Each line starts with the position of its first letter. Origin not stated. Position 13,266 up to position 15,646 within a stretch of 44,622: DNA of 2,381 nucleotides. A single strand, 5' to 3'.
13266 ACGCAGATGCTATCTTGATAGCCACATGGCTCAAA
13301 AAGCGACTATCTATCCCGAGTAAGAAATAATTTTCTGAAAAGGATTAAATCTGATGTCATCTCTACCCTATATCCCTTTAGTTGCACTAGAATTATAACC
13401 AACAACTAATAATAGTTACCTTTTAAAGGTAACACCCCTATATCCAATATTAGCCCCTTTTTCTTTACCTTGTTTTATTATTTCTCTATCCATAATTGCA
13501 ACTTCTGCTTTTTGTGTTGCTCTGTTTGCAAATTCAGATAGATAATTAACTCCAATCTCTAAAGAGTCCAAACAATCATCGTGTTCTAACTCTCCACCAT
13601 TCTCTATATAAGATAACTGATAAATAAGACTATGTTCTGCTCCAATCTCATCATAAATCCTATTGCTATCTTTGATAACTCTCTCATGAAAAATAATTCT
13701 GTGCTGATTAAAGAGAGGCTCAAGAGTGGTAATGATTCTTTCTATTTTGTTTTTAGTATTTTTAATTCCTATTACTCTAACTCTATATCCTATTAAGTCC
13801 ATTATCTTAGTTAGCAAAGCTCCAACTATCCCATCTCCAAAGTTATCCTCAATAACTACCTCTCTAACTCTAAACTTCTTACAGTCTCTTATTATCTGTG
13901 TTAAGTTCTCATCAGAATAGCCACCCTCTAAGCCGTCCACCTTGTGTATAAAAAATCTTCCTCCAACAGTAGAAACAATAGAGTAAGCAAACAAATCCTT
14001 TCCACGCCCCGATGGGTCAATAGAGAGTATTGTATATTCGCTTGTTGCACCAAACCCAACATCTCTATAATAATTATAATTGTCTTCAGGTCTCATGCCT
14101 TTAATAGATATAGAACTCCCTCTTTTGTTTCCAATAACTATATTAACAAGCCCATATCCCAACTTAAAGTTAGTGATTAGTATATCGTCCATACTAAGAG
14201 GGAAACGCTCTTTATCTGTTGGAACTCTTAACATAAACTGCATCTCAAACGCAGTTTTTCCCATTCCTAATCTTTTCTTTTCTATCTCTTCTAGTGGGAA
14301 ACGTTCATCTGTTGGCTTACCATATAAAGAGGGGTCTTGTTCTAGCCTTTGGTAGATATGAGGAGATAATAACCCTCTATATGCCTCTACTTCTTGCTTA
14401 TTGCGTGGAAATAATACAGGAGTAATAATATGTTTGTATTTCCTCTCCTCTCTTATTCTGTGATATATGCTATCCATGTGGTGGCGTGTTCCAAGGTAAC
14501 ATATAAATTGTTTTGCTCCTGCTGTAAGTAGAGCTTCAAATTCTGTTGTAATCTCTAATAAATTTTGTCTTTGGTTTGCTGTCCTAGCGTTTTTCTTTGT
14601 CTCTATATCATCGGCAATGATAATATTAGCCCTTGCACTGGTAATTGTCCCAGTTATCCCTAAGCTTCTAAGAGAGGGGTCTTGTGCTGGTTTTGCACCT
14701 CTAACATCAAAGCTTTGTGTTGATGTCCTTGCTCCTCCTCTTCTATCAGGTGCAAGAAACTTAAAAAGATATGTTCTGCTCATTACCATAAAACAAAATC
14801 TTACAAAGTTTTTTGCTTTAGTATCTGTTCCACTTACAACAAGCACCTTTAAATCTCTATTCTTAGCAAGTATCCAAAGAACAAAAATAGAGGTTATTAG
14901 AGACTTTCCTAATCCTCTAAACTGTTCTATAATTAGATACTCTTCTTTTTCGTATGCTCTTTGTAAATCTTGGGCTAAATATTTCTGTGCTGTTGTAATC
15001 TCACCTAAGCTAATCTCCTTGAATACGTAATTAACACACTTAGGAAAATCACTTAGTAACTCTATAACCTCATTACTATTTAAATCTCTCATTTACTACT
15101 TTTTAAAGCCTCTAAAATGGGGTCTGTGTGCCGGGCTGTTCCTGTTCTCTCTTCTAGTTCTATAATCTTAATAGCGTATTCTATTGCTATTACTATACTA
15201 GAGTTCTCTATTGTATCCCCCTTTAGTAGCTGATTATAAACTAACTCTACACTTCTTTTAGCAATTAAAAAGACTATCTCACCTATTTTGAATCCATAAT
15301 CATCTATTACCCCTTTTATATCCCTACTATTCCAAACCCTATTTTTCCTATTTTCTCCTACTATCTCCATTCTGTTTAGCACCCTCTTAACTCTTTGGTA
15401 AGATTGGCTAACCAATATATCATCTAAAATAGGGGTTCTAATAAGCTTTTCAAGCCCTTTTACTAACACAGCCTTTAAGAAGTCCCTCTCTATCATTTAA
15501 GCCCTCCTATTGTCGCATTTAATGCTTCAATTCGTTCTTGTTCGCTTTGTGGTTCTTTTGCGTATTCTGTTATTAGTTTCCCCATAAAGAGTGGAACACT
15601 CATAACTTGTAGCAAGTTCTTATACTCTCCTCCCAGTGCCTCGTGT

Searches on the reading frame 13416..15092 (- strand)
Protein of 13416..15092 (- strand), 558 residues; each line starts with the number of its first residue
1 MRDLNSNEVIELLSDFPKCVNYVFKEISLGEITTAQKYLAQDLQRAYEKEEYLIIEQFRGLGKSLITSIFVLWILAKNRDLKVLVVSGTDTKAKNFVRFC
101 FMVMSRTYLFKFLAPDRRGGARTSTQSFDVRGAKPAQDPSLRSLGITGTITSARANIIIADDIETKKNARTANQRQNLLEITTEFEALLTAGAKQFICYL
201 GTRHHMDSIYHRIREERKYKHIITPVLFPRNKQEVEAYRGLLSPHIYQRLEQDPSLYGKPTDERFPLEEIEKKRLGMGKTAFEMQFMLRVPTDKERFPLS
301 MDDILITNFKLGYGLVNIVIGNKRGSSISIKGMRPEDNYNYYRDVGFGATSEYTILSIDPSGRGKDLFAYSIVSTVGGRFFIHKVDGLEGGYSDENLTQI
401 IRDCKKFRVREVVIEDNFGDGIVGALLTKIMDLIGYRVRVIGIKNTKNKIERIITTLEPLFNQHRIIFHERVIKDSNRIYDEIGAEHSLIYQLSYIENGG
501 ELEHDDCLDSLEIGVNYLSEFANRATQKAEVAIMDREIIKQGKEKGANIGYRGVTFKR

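Call 11: search_protein_families(library=phrogs, proteins=[window:13416-15092:-])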
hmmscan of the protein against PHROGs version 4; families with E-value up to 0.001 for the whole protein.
window:13416-15092:- (558 aa): 7 families
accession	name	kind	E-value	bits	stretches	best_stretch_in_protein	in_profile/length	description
phrog_38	-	head and packaging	2.2e-88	298.8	1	13-531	270-716/760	terminase large subunit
phrog_17672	-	head and packaging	3.5e-45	155.6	1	44-362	59-389/395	terminase large subunit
phrog_15524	-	head and packaging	1.6e-36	127.1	1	354-530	5-185/249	terminase large subunit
phrog_4758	-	head and packaging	9.5e-24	85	1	34-235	40-240/243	terminase large subunit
phrog_5989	-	head and packaging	2.8e-06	27.7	1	42-97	148-203/347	terminase large subunit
phrog_5573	-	head and packaging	0.00022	21.7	0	262-483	29-210/250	terminase large subunit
phrog_2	-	head and packaging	0.0003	20.7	0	353-518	481-592/807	terminase large subunit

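Call 24: search_dna_similar(query=window:13416-15092:-, collection=phages, mode=protein, max_rows=25)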
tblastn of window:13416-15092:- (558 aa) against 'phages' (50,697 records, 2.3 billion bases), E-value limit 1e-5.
Records with a match: 2752; places in all: 2772; records where one place covers at least 80% of the query: 2594.
Best place of each record, by identity: <60% 2752.
By first word of the organism name: Klebsiella 700; Escherichia 364; Pseudomonas 345; Acinetobacter 170; Vibrio 156; Salmonella 113; Yersinia 95; Pectobacterium 85; Ralstonia 54; Aeromonas 47; and 78 more.
By host as written in the record: - 400; Klebsiella pneumoniae 376; Escherichia coli 125; Acinetobacter baumannii 60; Pseudomonas putida KT2440 and Paw85 53; Pseudomonas aeruginosa 49; Yersinia pestis 38; Pectobacterium atrosepticum DSM18077 33; and 700 more.
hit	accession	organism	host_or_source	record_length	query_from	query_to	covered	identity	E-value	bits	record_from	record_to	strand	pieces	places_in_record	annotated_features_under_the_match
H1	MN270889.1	Ralstonia phage P-PSG-11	Ralstonia solanacearum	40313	14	524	92%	37.8%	2e-90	310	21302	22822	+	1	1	terminase large subunit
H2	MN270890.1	Ralstonia phage P-PSG-11-1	Ralstonia solanacearum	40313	14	524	92%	37.8%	2e-90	310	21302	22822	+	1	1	terminase large subunit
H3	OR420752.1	Roseobacter phage CRP-403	Paracoccaceae bacterium strain FZCC0037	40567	14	540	94%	35.8%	3e-80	280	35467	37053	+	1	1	DNA maturase B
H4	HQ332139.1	Prochlorococcus phage P-RSP2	Prochlorococcus marinus MIT9302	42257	3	553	99%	34.2%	6e-85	294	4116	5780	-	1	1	hypothetical protein (x2)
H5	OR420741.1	Roseobacter phage CRP-118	Paracoccaceae bacterium strain FZCC0023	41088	14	540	94%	35.7%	4e-82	286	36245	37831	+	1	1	DNA maturase B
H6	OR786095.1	Staphylococcus phage MBBL139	Staphylococcus aureus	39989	15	555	97%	34.6%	7e-79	276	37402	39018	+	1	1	hypothetical protein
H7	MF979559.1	Ralstonia phage DU_RP_I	Ralstonia solanacearum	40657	15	524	91%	36.6%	4e-87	300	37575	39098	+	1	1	DNA maturase B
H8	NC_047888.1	Ralstonia phage DU_RP_I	Ralstonia solanacearum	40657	15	524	91%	36.6%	4e-87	300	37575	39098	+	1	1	terminase large subunit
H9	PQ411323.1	Enterobacter phage vB_VIPECLMC06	Enterobacter cloacae OMCS-22-1551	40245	14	541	95%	35.3%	2e-82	286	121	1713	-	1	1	terminase large subunit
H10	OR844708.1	Escherichia phage ECO104 4-5-2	Escherichia coli O104:H4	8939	15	541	94%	35.4%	2e-82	286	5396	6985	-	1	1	record has no annotation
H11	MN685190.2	Ralstonia phage vRsoP-WM2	environmental water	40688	15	524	91%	36.4%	2e-87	301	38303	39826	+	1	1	terminase large subunit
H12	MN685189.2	Ralstonia phage vRsoP-WF2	environmental water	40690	15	524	91%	36.4%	2e-87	301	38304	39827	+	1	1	terminase large subunit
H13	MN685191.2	Ralstonia phage vRsoP-WR2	environmental water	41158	15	524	91%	36.4%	2e-87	301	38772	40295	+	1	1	terminase large subunit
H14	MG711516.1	Ralstonia phage RsoP1EGY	Ralstonia solanacearum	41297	15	524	91%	36.4%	2e-87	301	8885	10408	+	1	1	putative terminase protein large subunit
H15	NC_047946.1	Ralstonia phage RsoP1EGY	Ralstonia solanacearum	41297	15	524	91%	36.4%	2e-87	301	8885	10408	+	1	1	terminase large subunit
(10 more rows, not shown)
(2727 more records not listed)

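Call 80: find_related_loci(query=window:13416-15092:-, collection=viral_contigs, flank=8000)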
Query window:13416-15092:- (558 aa) in viral_contigs; peptide patterns used: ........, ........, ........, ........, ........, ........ (x = any residue, [..] = any of these).
30 stretches matched a pattern; 4 encode a relative of the query (tblastn E <= 1e-3); 4 distinct loci.
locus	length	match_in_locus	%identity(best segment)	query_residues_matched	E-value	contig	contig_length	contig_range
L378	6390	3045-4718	87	1-558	0e+0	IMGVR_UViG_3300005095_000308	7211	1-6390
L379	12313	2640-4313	87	1-558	0e+0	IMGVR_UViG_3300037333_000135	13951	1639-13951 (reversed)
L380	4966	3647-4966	96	1-440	0e+0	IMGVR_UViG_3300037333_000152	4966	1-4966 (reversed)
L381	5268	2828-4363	36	13-524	5e-86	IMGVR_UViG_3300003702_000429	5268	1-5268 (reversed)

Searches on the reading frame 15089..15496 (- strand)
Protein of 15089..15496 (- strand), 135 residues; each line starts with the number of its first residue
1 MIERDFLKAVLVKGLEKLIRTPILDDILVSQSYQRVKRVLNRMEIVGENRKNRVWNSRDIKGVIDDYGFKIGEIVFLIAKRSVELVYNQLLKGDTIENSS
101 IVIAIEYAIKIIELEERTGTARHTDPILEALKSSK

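Call 11: search_protein_families(library=phrogs, proteins=[window:15089-15496:-])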
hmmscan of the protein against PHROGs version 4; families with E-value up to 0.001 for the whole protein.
window:15089-15496:- (135 aa): 0 families

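Call 26: search_protein_families(library=pfam, proteins=[window:15089-15496:-], max_evalue=0.01)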
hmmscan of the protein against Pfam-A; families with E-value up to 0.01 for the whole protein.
window:15089-15496:- (135 aa): 0 families

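Call 85: search_solved_structures(query=A6, max_evalue=5)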
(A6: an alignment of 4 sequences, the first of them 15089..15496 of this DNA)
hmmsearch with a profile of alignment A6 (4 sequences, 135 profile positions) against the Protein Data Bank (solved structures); distinct sequences matched with E-value up to 5: 1.
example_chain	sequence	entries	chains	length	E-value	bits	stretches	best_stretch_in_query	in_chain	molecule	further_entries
1pru_A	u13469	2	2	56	1.1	12.5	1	32-57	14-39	PURINE REPRESSOR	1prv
